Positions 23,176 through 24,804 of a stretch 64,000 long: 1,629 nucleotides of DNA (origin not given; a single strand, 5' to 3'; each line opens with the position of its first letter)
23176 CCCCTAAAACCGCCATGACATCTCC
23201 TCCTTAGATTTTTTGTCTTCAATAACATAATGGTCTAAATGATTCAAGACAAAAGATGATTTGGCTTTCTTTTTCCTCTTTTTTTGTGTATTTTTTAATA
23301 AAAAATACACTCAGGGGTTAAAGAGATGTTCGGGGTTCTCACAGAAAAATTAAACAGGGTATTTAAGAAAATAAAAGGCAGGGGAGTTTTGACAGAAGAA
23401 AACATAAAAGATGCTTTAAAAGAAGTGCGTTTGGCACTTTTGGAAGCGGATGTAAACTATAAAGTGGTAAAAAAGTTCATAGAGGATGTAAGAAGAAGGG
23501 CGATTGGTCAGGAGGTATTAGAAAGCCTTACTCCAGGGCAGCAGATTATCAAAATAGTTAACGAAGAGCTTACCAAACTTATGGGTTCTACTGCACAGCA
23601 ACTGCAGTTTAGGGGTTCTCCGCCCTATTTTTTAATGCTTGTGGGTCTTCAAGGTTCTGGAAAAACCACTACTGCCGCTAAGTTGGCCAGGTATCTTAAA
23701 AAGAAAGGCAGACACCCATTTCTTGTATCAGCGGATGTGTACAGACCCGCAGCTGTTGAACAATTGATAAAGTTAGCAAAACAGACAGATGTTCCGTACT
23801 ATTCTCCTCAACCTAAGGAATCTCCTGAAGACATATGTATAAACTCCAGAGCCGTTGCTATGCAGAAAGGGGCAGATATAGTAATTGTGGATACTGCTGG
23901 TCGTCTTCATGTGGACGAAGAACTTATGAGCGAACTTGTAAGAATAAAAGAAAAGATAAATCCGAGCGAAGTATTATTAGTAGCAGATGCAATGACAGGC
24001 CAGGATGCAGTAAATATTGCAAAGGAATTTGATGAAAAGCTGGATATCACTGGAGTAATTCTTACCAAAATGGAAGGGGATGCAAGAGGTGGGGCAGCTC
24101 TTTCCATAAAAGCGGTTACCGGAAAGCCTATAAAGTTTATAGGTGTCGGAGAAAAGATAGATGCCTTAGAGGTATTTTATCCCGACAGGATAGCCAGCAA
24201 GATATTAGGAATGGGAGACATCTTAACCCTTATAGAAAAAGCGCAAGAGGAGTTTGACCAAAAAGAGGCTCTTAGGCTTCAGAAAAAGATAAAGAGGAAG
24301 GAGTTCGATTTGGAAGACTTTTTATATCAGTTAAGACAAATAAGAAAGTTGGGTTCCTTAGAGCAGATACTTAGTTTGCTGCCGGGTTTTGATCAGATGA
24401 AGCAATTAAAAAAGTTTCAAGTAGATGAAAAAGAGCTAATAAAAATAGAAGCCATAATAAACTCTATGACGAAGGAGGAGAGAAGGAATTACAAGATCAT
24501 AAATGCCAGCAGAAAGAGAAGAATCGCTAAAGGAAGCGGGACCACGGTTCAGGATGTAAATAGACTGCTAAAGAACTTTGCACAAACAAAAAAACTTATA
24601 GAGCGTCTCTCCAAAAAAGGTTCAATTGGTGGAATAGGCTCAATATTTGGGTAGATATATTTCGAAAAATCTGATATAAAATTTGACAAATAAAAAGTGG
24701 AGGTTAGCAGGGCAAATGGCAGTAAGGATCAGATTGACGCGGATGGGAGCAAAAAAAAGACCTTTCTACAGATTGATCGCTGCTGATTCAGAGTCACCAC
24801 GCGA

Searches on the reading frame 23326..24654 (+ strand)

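Call 85: search_protein_families(library=pfam, proteins=[window:23326-24654:+], max_evalue=0.00001)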
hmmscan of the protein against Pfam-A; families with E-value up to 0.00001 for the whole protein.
window:23326-24654:+ (442 aa): 6 families
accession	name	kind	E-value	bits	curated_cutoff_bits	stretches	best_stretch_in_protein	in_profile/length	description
PF00448.28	SRP54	-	1.5e-75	253.6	22.7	1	102-295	3-196/196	SRP54-type protein, GTPase domain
PF02978.25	SRP_SPB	-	8.3e-35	119.5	27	1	326-424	1-90/91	Signal peptide binding domain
PF02881.24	SRP54_N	-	1.2e-24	86.7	22.4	1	5-82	1-75/75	SRP54-type protein, helical bundle domain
PF01656.29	CbiA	-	1.4e-07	32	25.4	1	110-255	9-89/125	CobQ/CobB/MinD/ParA nucleotide binding domain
PF13401.12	AAA_22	-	1.6e-07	32.1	27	1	100-209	5-109/130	AAA domain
PF13671.12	AAA_33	-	1.1e-06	29.4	27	1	103-212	2-96/143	AAA domain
